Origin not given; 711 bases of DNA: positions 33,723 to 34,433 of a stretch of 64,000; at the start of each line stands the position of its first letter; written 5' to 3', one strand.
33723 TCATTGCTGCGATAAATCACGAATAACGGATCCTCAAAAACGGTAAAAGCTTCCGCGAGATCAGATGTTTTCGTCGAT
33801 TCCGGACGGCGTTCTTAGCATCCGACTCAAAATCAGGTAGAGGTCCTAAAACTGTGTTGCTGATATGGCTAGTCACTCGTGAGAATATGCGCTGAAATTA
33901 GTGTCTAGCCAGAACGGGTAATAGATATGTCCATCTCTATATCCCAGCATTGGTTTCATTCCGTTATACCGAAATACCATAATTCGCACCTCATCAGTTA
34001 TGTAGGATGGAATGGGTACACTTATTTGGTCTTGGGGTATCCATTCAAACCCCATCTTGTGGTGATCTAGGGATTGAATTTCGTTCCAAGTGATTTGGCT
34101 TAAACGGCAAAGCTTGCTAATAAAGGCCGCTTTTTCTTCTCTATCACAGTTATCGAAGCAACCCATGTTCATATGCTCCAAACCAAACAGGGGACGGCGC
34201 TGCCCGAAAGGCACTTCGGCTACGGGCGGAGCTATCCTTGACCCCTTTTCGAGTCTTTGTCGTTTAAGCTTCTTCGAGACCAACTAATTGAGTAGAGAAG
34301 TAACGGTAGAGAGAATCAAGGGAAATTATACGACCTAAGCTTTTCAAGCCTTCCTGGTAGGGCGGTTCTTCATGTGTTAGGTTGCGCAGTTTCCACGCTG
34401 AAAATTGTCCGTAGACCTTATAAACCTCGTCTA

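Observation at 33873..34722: Panacea-domain (DUF4065) antitoxin-like gene overlapping a small uncharacterised ORF: candidate new toxin paired with a Panacea-domain antitoxin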

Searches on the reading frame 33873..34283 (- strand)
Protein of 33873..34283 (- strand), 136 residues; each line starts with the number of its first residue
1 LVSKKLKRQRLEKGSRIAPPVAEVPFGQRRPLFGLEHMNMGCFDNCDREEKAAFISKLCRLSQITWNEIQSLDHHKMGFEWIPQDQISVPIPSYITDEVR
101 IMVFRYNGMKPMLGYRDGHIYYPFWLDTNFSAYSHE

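Call 3: search_protein_families(library=pfam, proteins=[window:33873-34283:-], max_evalue=1)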
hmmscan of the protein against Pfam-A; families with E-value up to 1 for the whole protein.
window:33873-34283:- (136 aa): 0 families

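Call 5: search_protein_families(library=ncbifam, proteins=[window:33873-34283:-], max_evalue=1)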
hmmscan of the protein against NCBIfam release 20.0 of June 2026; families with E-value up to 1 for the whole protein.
window:33873-34283:- (136 aa): 0 families

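Call 6: search_protein_families(library=padloc, proteins=[window:33873-34283:-], max_evalue=1)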
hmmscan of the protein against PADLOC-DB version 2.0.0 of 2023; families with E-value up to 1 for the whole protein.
window:33873-34283:- (136 aa): 1 family
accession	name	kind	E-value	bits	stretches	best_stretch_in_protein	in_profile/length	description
PDLC03891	NsnC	-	9.8e-05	20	1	42-129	192-277/284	-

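Call 7: find_homologous_proteins(query=window:33873-34283:-, max_evalue=0.01)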
Query window:33873-34283:- (136 aa): 5 proteins with E <= 0.01 among 6 candidates.
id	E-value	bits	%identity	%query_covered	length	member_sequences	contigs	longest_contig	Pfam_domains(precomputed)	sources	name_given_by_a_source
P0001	2.9e-63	230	100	71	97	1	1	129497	-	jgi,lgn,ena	-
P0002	5.8e-50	187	80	72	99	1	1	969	-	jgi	jgi:hypothetical protein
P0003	6.3e-49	183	75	76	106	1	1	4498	-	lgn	-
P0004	7.0e-46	173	73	72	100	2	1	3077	-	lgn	-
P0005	5.3e-41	158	71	73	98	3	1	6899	-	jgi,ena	-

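Call 9: find_encoding_contigs(protein=P0003, flank=5000)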
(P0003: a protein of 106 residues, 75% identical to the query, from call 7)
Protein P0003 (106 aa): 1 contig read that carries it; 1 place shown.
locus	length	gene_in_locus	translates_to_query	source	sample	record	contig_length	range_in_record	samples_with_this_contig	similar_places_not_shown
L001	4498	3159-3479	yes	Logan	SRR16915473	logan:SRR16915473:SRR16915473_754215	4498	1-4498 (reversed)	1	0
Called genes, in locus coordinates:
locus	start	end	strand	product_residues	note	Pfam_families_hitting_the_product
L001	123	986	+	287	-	PF01678:DAP_epimerase, PF02567:PhzC-PhzF (weak), PF01678:DAP_epimerase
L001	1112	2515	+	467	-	PF13360:PQQ_2, PF13570:Beta-prop_ACSF4, PF13360:PQQ_2, PF13570:Beta-prop_ACSF4, PF25293:Beta-prop_EMC1_N (weak), PF01011:PQQ (weak), PF13360:PQQ_2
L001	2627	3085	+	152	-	PF13274:SocA_Panacea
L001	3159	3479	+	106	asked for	-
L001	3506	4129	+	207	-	PF00117:GATase, PF07722:Peptidase_C26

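Call 10: find_encoding_contigs(protein=P0005, flank=5000)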
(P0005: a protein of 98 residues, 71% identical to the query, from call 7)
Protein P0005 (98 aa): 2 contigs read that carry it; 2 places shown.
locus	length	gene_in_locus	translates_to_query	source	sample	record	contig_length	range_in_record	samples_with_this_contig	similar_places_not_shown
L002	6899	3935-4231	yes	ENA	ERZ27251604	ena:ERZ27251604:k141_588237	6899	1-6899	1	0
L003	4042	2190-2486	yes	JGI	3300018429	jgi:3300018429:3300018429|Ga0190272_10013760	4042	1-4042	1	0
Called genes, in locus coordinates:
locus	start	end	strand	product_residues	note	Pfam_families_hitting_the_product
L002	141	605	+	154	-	PF00582:Usp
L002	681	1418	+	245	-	PF09335:VTT_dom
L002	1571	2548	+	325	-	PF00288:GHMP_kinases_N, PF08544:GHMP_kinases_C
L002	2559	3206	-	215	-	-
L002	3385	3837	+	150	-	PF13274:SocA_Panacea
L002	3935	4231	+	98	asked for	-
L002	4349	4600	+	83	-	-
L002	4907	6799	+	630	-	PF17297:PEPCK_N, PF00821:PEPCK_GTP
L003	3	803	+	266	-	?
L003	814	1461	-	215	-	-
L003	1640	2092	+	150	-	PF13274:SocA_Panacea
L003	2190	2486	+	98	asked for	-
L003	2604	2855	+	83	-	-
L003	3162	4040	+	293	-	?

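Call 11: find_encoding_contigs(protein=P0004, flank=5000)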
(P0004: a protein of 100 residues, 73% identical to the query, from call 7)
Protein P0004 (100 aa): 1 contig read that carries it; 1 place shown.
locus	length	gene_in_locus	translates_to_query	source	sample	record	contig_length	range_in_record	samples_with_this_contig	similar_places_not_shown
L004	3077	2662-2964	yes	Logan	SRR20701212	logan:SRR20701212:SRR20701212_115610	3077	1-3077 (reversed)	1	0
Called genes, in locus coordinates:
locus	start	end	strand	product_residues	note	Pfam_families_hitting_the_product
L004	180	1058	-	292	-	PF07510:GmrSD_C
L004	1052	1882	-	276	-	PF03235:GmrSD_N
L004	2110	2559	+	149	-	PF13274:SocA_Panacea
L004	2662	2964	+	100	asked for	-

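Call 42: search_solved_structures(query=A4, max_evalue=10, show_alignments=3)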
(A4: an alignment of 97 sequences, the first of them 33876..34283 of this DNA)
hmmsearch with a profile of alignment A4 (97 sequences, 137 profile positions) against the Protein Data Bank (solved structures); distinct sequences matched with E-value up to 10: 0.

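Call 43: search_protein_families(library=pfam, alignment_id=A4, max_evalue=0.1)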
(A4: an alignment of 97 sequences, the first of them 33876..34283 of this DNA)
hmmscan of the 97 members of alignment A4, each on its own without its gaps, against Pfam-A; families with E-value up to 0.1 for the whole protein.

A. member 1, window:33876-34283:- (136 aa): 0 families

B. families by the number of members that match (of 97 scanned): 9 families
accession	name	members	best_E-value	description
PF10043.14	DUF2279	2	0.00038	Predicted periplasmic lipoprotein (DUF2279)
PF24606.1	CEMIP_beta-hel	1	0.017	CEMIP beta-helix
PF11726.14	YagK_YfjJ_C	1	0.021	YagK/YfjJ C-terminal domain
PF16867.11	DMSP_lyase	1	0.054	Dimethlysulfonioproprionate lyase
PF23588.3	HTH_CHD1_Hrp3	1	0.056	ATP-dependent helicase CHD1-2/hrp3 HTH domain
PF05970.20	PIF1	1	0.056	PIF1-like helicase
PF07733.18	DNA_pol3_alpha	1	0.069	Bacterial DNA polymerase III alpha NTPase domain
PF02376.21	CUT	1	0.075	CUT domain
PF13306.12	LRR_5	1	0.096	BspA type Leucine rich repeat region (6 copies)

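Call 44: search_protein_families(library=padloc, alignment_id=A4, max_evalue=0.01)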
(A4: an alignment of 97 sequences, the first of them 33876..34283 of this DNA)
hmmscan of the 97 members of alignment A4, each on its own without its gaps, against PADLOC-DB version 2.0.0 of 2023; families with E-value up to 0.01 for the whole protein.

A. member 1, window:33876-34283:- (136 aa): 1 family
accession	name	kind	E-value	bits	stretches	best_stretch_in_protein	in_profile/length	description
PDLC03891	NsnC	-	9.8e-05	20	1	42-129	192-277/284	-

B. families by the number of members that match (of 97 scanned): 2 families
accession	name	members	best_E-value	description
PDLC03891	NsnC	85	2.6e-11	-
PDLC03644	MTase_III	1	0.0064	Type III methyltransferase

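Call 47: predict_structure(alignment_id=A4)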
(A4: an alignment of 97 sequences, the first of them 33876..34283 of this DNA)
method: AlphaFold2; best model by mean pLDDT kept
length: 136 residues; sequences in the alignment: 97
mean_pLDDT: 93.8   pTM: 0.80
mean pLDDT of the five models: 93.8, 93.6, 93.4, 93.3, 92.7
residues with pLDDT >= 90: 113; 70-90: 20; 50-70: 3; < 50: 0
segments of 3 or more residues with pLDDT < 50: none
pLDDT, mean of each block of 10 residues (from residue 1): 74 83 95 97 98 98 98 95 96 96 97 98 98 89
secondary structure, 60 per line:
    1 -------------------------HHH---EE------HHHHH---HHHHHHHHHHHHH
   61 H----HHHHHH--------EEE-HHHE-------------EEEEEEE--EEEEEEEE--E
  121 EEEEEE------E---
elements in order: H40-44 H48-61 H66-71 E80-82 E101-107 E110-117 E120-126

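Call 51: fold_search(model_id=the predicted structure, library=pdb)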
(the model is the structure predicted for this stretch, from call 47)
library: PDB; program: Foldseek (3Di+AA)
matches with E <= 10: 191; with E <= 0.001: 0
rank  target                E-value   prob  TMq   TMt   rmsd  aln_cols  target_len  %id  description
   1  8yxv_E                4.9e-02  0.91  0.38  0.56   5.1       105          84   13  Toxin-antitoxin complex from Streptococcus pneumoniae (released 2025-04-09)
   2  7awk                  5.9e-02  0.84  0.36  0.40   6.6       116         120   16  Crystal structure of the HigB1 toxin mutant K95A from Mycobacterium tuberculosis (Rv1955) (released 2021-11-24)
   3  7v6w_F                6.8e-02  0.93  0.42  0.59   5.2       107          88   11  Crystal structure of heterohexameric Sa2YoeB-Sa2YefM complex bound to 26bp-DNA (released 2021-12-15)
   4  8phb_B                8.7e-02  0.85  0.39  0.16   5.5       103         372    9  Crystal structure of apo Cami1 (released 2023-12-13)
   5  3oei_C                9.3e-02  0.60  0.33  0.46   5.7       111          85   11  Crystal structure of Mycobacterium tuberculosis RelJK (Rv3357-Rv3358-RelBE3) (released 2011-03-16)
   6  7v5y_E                1.1e-01  0.94  0.44  0.64   5.0       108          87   13  Crystal structure of hexameric complex of Sa2YoeB-Sa2YefM toxin-antitoxin from Staphylococcus aureus (released 2021-12-15)
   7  7v6w_E                1.1e-01  0.84  0.39  0.55   6.2       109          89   11  Crystal structure of heterohexameric Sa2YoeB-Sa2YefM complex bound to 26bp-DNA (released 2021-12-15)
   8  1wmi_A                1.2e-01  0.77  0.38  0.54   5.6       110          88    6  Crystal structure of archaeal RelE-RelB complex from Pyrococcus horikoshii OT3 (released 2005-03-15)
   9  3oei_K                1.2e-01  0.60  0.34  0.48   5.8       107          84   11  Crystal structure of Mycobacterium tuberculosis RelJK (Rv3357-Rv3358-RelBE3) (released 2011-03-16)
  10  8phb_A                1.6e-01  0.57  0.34  0.14   7.9       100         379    8  Crystal structure of apo Cami1 (released 2023-12-13)
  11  7nbu_Y                1.7e-01  0.54  0.37  0.40   6.2       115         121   12  Structure of the HigB1 toxin mutant K95A from Mycobacterium tuberculosis (Rv1955) and its target, the cspA mRNA, on th (released 2022-03-02)
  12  7bwf_A                2.3e-01  0.66  0.39  0.54   6.0       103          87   11  YoeB-YefM complex from Staphylococcus aureus (released 2020-05-20)
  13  2a6r_C                2.3e-01  0.60  0.37  0.53   5.4       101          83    7  Crystal structure of YoeB under PEG condition (released 2005-08-23)
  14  6l8e_E                2.3e-01  0.41  0.33  0.46   5.9       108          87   10  Crystal structure of heterohexameric YoeB-YefM complex bound to 26bp-DNA (released 2020-09-02)
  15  4mmg_A                2.4e-01  0.30  0.32  0.41   5.6       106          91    9  crystal structure of YafQ mutant H87Q from E.coli (released 2014-06-25)
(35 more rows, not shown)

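Call 55: find_related_loci(query=A3, collection=genome_contigs, flank=3000)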
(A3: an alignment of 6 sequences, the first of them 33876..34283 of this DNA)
Query A3 (136 aa) in genome_contigs; peptide patterns used: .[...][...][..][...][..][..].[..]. (x = any residue, [..] = any of these).
116 stretches matched a pattern; 31 encode a relative of the query (tblastn E <= 1e-3); 31 distinct loci.
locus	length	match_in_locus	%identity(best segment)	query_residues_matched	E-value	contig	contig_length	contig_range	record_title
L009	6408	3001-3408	42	1-135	3e-35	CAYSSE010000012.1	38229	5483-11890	MAG TPA_asm: uncultured Desulfocicer sp. isolate binchicken_co47_124 genome assembly, contig: NODE_671_length_38229_cov_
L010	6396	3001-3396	40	5-135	9e-32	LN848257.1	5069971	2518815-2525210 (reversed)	Thiocapsa sp. KS1 genome assembly Thiocapsa sp. KS1, scaffold THKS1_scaffold1, whole genome shotgun sequence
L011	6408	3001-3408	36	1-135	2e-30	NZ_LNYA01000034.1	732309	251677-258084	Legionella erythra strain SE-32A-C8 Lery_ctg034, whole genome shotgun sequence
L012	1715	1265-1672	36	1-135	2e-30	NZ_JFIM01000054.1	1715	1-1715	Legionella pneumophila subsp. fraseri strain ATCC 33156 contig054, whole genome shotgun sequence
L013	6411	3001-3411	36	4-136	6e-29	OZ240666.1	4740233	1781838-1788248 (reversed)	MAG: Prochloron sp. isolate dac035e6-ce62-414d-a23f-31881e3e1573 genome assembly, chromosome: 1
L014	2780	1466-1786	41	31-135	1e-28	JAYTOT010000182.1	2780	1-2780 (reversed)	MAG: Pseudomonadota bacterium isolate GFS_4193 GFS_4193_181, whole genome shotgun sequence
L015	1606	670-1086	37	1-135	7e-28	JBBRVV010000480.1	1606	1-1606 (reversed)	MAG: Pseudanabaenales cyanobacterium isolate La3_metabat2.228 La3_metabat2.228_K_1421133_L_1606_cov_14.0000, whole genom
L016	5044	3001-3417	37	1-135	9e-28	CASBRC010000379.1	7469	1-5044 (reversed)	MAG: uncultured cyanobacterium isolate PMM_0003 genome assembly, contig: PMM_0003_000000000379, whole genome shotgun seq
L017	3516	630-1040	39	6-135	2e-27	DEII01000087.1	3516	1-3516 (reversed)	MAG TPA_asm: Methylococcaceae bacterium UBA2778 UBA2778_contig_13638, whole genome shotgun sequence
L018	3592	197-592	38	5-135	8e-27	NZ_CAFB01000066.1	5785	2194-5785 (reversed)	Candidatus Glomeribacter gigasporarum BEG34, whole genome shotgun sequence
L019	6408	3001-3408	33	1-135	1e-26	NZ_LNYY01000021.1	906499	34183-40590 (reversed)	Legionella steelei strain IMVS3376 Lste_ctg021, whole genome shotgun sequence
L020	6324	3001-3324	44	31-135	4e-26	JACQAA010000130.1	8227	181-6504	MAG: Proteobacteria bacterium isolate NC_groundwater_904_Pr1_S-0.2um_52_13 Montesol18-Sp2_coassembly_scaffold_676834, wh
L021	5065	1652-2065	36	1-135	4e-29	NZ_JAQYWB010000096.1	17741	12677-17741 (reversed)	MAG: Desulfoluna sp. isolate Pyr_d60_bin26 Pyr_d60_bin.26.orig_d60_contig-145_2111, whole genome shotgun sequence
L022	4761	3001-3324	39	31-135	6e-25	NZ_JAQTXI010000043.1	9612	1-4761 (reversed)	MAG: Neomegalonema sp. isolate STC_130 NODE_17281_length_9612_cov_5.348445_Sandtown_C, whole genome shotgun sequence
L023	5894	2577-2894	42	33-135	6e-25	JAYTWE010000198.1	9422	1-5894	MAG: Magnetospirillum sp. isolate GFS_5764 GFS_5764_197, whole genome shotgun sequence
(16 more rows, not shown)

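Call 57: find_encoding_contigs(protein=P0001, flank=3000, max_places=3)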
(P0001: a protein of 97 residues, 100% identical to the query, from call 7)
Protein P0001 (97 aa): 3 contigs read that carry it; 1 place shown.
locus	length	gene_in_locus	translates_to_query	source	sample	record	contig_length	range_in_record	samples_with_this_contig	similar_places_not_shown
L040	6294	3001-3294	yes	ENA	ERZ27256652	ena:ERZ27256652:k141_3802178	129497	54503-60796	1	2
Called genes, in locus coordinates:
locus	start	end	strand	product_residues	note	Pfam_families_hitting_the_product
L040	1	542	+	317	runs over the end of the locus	PF06574:FAD_syn, PF01687:Flavokinase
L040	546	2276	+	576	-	PF03109:ABC1, PF27536:UbiB_helical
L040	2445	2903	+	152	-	PF13274:SocA_Panacea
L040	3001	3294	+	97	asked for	-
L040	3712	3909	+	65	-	-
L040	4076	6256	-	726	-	PF01145:Band_7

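Call 74: find_homologous_proteins(query=A4, max_evalue=0.001)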
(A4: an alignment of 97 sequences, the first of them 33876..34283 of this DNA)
Query A4 (97 sequences) (136 aa, profile of the alignment): 69 proteins with E <= 0.001 among 727 candidates.
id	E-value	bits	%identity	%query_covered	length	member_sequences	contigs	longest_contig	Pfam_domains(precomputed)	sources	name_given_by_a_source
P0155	9.1e-54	199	41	97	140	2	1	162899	-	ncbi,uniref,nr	ncbi:hypothetical protein [Cylindrospermum sp. FACHB-282]|uniref:hypothetical protein n=1 Tax=Cylind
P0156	9.5e-54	199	40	99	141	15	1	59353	-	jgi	jgi:hypothetical protein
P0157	2.6e-53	198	42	97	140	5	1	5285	-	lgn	-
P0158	3.2e-53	197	46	96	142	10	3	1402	-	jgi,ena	-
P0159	8.8e-53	196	44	97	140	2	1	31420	-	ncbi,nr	ncbi:MAG: hypothetical protein EAZ77_06805 [Nostocales cyanobacterium]|nr:MAG: hypothetical protein 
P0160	2.0e-52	195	45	99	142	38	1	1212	-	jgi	jgi:hypothetical protein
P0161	5.9e-52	193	37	98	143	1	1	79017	-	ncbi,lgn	ncbi:MAG: hypothetical protein AAGA60_03040 [Cyanobacteria bacterium P01_E01_bin.42]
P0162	3.2e-51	191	43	91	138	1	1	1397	-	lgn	-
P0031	1.6e-50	189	39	98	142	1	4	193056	-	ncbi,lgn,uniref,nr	ncbi:hypothetical protein [Pantoea sp.]|uniref:hypothetical protein n=1 Tax=Pantoea sp. TaxID=69393 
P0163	2.6e-50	188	40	100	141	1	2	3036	-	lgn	-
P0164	6.6e-50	187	39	96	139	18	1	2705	-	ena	-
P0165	1.4e-49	186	43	97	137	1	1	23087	-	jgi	jgi:hypothetical protein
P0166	3.1e-49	184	39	93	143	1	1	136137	-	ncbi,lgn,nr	ncbi:MAG: hypothetical protein J7647_14500 [Cyanobacteria bacterium SBLK]|nr:hypothetical protein [C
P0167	5.0e-49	184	44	80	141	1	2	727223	-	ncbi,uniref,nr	ncbi:hypothetical protein [Arsenophonus sp.]|uniref:hypothetical protein n=1 Tax=Arsenophonus sp. Ta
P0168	5.0e-49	184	39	96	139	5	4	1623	-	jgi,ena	-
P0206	1.2e-36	144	62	99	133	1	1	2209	-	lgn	-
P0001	3.8e-36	142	100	71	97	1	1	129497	-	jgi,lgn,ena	-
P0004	6.8e-36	141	73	72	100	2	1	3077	-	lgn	-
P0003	2.3e-32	130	75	76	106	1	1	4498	-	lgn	-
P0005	9.6e-29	118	71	73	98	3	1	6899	-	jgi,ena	-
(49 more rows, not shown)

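Call 81: fold_search(model_id=the predicted structure, library=viral)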
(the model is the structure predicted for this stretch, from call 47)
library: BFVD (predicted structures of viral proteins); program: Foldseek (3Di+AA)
matches with E <= 10: 182; with E <= 0.001: 0
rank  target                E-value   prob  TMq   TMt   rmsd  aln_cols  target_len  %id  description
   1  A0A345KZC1            1.3e-01  0.51  0.34  0.36   7.0       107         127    7  (no name in the UniProt tables at hand)
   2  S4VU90                2.6e-01  0.35  0.36  0.31  10.4       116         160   12  Uncharacterized protein [Pandoravirus dulcis]
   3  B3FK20                3.3e-01  0.06  0.15  0.16  11.7        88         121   14  Uncharacterized protein [Pseudomonas phage 201phi2-1]
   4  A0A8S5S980            4.6e-01  0.16  0.32  0.34   6.3       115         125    7  Uncharacterized protein [Phage sp. ctGns7]
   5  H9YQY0                6.3e-01  0.69  0.48  0.63   3.6       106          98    7  (no name in the UniProt tables at hand)
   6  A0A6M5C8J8            6.3e-01  0.16  0.32  0.33   5.7       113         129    6  (no name in the UniProt tables at hand)
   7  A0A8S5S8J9            6.8e-01  0.04  0.18  0.21  19.0       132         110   13  Uncharacterized protein [Siphoviridae sp. ctb3910]
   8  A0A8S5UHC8            6.8e-01  0.04  0.15  0.16  18.6       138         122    6  Uncharacterized protein [Siphoviridae sp. ct0eR1]
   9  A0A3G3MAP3            8.7e-01  0.15  0.28  0.37   8.0       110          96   14  Uncharacterized protein [Gordonia phage Octobien14]
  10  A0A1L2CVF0            9.3e-01  0.07  0.26  0.22  11.7       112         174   11  Uncharacterized protein [Pectobacterium phage vB_PcaM_CBB]
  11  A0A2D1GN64            9.9e-01  0.02  0.13  0.14  15.2       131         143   12  (no name in the UniProt tables at hand)
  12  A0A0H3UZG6            1.1e+00  0.06  0.16  0.28  10.1        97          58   14  (no name in the UniProt tables at hand)
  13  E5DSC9                1.2e+00  0.11  0.28  0.30   7.2       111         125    8  Uncharacterized protein [Aeromonas phage 65]
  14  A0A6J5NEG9            1.3e+00  0.06  0.18  0.28   8.4        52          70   23  Uncharacterized protein [uncultured Caudovirales phage]
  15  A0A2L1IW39            1.5e+00  0.15  0.30  0.32   7.4       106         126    7  Uncharacterized protein [Streptomyces phage BillNye]
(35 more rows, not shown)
